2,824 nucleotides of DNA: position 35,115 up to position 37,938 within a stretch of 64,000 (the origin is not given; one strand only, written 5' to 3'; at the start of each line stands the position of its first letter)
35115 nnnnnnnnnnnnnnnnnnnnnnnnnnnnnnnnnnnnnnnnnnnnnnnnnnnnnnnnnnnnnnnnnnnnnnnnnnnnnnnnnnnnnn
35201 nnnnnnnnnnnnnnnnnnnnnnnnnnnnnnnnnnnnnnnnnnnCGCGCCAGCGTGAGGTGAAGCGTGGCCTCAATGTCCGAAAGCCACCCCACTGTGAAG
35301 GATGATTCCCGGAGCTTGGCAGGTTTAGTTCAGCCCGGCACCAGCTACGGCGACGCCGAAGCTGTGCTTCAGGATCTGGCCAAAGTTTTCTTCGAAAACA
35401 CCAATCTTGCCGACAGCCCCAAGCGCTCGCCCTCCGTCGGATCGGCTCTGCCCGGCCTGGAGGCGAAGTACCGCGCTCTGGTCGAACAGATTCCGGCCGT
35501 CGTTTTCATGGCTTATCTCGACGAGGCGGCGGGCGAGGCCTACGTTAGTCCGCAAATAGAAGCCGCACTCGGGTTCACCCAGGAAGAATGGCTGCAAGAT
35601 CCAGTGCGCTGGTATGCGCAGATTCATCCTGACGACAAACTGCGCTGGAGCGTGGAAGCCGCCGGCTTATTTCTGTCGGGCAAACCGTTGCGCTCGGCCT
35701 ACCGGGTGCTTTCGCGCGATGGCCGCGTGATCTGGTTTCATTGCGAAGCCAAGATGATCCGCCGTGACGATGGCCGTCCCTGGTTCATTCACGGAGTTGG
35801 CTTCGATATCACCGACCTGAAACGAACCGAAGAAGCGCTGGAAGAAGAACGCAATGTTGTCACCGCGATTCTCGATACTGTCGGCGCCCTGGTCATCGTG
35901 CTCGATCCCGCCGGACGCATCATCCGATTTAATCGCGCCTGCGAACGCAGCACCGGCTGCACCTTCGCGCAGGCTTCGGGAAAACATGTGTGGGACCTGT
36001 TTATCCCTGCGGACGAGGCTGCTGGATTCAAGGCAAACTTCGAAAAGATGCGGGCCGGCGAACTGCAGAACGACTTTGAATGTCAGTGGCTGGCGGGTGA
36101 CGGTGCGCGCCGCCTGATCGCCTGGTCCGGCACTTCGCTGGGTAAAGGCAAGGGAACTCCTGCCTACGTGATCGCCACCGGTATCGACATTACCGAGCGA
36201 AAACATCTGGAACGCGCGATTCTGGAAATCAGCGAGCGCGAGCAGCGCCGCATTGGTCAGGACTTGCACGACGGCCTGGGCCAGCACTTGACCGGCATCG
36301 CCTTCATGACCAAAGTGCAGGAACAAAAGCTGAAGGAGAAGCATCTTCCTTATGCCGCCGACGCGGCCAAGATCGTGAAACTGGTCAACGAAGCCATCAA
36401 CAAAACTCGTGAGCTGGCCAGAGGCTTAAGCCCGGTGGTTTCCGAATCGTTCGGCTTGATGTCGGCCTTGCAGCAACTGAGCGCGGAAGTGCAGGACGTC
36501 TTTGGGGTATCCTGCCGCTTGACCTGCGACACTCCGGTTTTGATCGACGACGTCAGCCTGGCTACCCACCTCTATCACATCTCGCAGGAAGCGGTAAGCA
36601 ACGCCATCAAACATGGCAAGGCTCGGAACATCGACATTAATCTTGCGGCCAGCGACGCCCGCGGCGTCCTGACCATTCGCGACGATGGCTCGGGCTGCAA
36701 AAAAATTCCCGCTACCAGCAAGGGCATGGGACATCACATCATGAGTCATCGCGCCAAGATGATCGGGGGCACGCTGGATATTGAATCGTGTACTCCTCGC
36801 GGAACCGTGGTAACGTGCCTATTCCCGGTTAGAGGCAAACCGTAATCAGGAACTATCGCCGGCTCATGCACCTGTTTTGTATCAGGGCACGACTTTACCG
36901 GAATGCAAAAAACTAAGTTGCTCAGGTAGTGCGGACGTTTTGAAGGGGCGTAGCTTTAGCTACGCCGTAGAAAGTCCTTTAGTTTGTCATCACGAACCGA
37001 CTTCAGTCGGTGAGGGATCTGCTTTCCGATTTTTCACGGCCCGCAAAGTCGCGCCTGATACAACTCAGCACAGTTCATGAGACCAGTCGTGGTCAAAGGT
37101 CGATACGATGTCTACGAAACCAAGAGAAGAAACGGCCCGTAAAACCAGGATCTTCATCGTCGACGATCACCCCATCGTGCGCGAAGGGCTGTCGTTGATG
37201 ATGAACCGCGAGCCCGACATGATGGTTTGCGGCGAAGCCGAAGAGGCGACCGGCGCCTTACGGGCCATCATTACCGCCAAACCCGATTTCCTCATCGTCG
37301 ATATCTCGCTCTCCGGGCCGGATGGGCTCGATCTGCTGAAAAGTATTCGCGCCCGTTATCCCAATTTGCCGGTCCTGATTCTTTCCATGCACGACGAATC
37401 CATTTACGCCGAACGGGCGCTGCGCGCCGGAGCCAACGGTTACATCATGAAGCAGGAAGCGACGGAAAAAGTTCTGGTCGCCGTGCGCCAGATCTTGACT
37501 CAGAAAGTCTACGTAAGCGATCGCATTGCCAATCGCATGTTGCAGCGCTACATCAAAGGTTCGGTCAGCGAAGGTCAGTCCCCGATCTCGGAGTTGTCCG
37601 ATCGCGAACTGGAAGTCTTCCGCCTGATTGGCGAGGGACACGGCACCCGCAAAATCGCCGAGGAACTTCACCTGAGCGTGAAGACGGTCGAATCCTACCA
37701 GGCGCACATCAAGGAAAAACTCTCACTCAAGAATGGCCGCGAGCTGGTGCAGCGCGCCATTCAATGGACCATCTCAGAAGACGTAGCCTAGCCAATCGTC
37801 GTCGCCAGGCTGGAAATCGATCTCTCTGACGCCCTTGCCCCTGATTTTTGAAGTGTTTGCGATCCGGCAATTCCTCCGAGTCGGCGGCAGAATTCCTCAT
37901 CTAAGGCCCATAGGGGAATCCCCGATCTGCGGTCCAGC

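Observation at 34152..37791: Orphan hydrogenase small-subunit paralog coupled to a PAS histidine kinase and NarL-type regulator immediately upstream of hhySL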

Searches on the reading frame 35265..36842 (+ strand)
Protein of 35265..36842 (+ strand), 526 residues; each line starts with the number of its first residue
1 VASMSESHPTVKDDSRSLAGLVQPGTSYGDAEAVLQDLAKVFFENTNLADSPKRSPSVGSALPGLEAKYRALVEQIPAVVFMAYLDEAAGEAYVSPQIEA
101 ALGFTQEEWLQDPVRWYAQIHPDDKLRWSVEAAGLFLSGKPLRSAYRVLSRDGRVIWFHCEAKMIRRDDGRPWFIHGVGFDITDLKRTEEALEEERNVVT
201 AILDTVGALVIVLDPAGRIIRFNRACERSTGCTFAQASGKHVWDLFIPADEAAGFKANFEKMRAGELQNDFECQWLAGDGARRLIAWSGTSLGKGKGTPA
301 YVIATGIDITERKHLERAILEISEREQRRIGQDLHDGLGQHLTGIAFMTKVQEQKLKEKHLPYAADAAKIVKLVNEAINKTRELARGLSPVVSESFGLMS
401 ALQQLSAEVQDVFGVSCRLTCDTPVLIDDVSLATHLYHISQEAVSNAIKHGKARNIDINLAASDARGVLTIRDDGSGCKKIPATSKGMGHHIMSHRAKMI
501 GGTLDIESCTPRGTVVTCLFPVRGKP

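Call 9: search_protein_families(library=pfam, proteins=[window:35265-36842:+])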
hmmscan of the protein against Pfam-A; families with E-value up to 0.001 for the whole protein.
window:35265-36842:+ (526 aa): 7 families
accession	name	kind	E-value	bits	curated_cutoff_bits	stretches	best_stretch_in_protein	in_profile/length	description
PF08447.18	PAS_3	-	4.8e-22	78.5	25.6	1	92-178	2-88/89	PAS fold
PF00989.32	PAS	-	4.9e-16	59.2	22.6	2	201-309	5-113/113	PAS fold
PF08448.16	PAS_4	-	1.1e-15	58.3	23.1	1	203-313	1-109/110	PAS fold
PF13426.13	PAS_9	-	4.3e-13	49.9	27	1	210-311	4-103/103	PAS domain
PF02518.31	HATPase_c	-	2.4e-12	47.7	26.4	1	434-522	4-109/111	Histidine kinase-, DNA gyrase B-, and HSP90-like ATPase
PF07730.19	HisKA_3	-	2.8e-12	47.5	24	1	326-391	1-66/68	Histidine kinase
PF13188.13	PAS_8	-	2.6e-07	30.7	21.8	0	201-250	5-54/65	PAS domain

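Call 48: search_solved_structures(query=window:35265-36842:+, max_evalue=0.00001, show_alignments=0)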
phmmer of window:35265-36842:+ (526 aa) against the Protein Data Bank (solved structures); distinct sequences matched with E-value up to 0.00001: 12.
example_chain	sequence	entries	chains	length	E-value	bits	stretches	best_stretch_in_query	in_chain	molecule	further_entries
3gig_A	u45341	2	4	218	4.3e-10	41.9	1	319-522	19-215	Sensor histidine kinase desK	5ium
7ssj_A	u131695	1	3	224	4.4e-10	41.9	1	319-522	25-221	Sensor histidine kinase DesK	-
3ehf_A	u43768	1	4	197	1.4e-09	40.2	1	325-522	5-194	Sensor kinase (YocF protein)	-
3gie_A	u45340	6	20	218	5.5e-09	38.2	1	319-522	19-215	Sensor histidine kinase desK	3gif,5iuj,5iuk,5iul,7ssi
3h9w_A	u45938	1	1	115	1.2e-08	37.1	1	92-183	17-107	Diguanylate cyclase with PAS/PAC sensor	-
8js5_A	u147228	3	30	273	1.5e-08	36.8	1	116-250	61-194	Sensor protein FixL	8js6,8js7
3mr0_A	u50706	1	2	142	2.6e-08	36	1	87-197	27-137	Sensory box histidine kinase/response regulator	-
3ehh_A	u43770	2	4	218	8.4e-08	34.3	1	319-522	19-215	Sensor kinase (YocF protein)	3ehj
4gt8_A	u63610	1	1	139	3.2e-07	32.4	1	432-522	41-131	Sensor protein vraS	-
3zxq_A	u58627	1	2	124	5.1e-07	31.7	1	423-523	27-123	HYPOXIA SENSOR HISTIDINE KINASE RESPONSE REGULATOR DOST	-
6dgg_A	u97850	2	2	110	1.7e-06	30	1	205-310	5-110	RpfR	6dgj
6hmj_A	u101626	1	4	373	6.9e-06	28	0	85-187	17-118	Putative PAS/PAC sensor protein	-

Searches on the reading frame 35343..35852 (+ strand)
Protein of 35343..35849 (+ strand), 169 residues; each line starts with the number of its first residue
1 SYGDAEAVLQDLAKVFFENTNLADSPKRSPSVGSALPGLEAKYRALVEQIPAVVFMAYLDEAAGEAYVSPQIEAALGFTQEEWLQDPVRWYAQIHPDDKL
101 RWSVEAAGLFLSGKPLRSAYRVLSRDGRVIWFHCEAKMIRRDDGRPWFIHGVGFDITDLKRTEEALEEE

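Call 52: find_related_loci(query=A1, collection=metagenome_contigs, flank=8000)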
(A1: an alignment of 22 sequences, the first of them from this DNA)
Query A1 (137 aa) in metagenome_contigs; peptide patterns used: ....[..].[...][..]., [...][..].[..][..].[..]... (x = any residue, [..] = any of these).
600 stretches matched a pattern (row limit reached: there are more); 505 encode a relative of the query (tblastn E <= 1e-3); the best 80 are kept; 80 distinct loci.
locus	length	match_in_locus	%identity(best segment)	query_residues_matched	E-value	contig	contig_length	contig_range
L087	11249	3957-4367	87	1-137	8e-82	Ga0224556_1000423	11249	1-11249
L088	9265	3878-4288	86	1-137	2e-81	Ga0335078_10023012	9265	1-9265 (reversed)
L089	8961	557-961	87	3-137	6e-81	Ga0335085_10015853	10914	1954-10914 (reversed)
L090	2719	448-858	87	1-137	2e-82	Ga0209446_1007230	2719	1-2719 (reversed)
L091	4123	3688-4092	90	3-137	5e-81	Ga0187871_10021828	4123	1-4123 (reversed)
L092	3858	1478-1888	86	1-137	2e-80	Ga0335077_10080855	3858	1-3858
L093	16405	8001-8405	85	3-137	5e-79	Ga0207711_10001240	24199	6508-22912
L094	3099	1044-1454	84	1-137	5e-80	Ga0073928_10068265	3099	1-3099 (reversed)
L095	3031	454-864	83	1-137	5e-80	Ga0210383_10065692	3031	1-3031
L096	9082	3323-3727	84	3-137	7e-79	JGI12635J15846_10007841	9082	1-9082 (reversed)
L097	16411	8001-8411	82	1-137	1e-78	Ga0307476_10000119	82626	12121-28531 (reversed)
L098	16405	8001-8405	84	3-137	9e-79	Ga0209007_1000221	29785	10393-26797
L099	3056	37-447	83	1-137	2e-79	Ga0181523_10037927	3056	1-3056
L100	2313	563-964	84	4-137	8e-81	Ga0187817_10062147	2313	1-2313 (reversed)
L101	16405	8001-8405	84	3-137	7e-79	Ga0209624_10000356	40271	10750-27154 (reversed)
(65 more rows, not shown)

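Call 70: find_homologous_proteins(query=window:35343-35849:+, max_evalue=1e-10)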
Query window:35343-35849:+ (169 aa): 890 proteins with E <= 1e-10 among 1198 candidates; the best 120 are listed.
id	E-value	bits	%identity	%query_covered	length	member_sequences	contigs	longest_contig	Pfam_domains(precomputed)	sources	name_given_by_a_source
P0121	3.5e-87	308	81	100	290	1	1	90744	PF08447.19,PF13426.14,PF13188.14,PF08448.17,PF00989.32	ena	-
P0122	7.8e-87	307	83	98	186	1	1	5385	PF08447.19,PF00989.32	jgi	jgi:PAS domain S-box-containing protein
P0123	3.9e-86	305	82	96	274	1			PF08447.19,PF13426.14,PF13188.14,PF08448.17,PF00989.32,PF14598.13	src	-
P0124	1.3e-84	300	78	100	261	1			PF08447.19,PF13426.14,PF13188.14,PF08448.17,PF00989.32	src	-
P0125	1.8e-83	296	78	99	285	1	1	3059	PF08447.19,PF13426.14,PF13188.14,PF08448.17,PF00989.32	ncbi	-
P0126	4.9e-83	295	77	99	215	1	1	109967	PF08447.19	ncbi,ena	-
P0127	9.1e-83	294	76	100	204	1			PF08447.19,PF00989.32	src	-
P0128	3.8e-82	292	78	98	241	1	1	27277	PF08447.19,PF00989.32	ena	-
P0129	1.5e-80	287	76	96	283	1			PF08447.19,PF13426.14,PF13188.14,PF08448.17,PF00989.32,PF14598.13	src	-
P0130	2.3e-79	283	75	99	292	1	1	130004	PF08447.19,PF13426.14,PF13188.14,PF08448.17,PF00989.32,PF14598.13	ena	-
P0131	3.0e-79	282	75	95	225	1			PF08447.19,PF07730.20,PF00989.32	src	-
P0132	4.4e-79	282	92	80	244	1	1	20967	PF08447.19,PF13426.14,PF13188.14,PF08448.17,PF00989.32,PF14598.13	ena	-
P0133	2.9e-78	279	75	98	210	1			PF08447.19,PF00989.32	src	-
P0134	1.1e-76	274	72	99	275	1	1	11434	PF08447.19,PF13426.14,PF13188.14,PF08448.17,PF00989.32,PF14598.13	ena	-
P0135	1.8e-76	273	74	98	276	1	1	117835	PF08447.19,PF13426.14,PF13188.14,PF08448.17,PF00989.32,PF14598.13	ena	-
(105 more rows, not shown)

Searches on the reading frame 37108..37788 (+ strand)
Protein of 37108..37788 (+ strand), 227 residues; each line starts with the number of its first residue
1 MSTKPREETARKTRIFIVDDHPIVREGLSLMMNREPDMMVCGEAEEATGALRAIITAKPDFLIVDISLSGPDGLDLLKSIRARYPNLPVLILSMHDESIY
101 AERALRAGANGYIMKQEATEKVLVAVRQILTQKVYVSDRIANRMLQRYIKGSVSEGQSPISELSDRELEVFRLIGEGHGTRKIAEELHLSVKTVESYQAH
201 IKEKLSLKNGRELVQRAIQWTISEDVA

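Call 9: search_protein_families(library=pfam, proteins=[window:37108-37788:+])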
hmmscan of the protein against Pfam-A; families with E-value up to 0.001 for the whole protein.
window:37108-37788:+ (227 aa): 3 families
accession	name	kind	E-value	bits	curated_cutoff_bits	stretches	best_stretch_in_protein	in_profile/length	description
PF00072.30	Response_reg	-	4.8e-27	94.8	30.2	1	15-126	1-110/111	Response regulator receiver domain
PF00196.25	GerE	-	3e-15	56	23.5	1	162-216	2-56/57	Bacterial regulatory proteins, luxR family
PF08281.18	Sigma70_r4_2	-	1.1e-05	25.5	25.7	1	160-205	8-54/54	Sigma-70, region 4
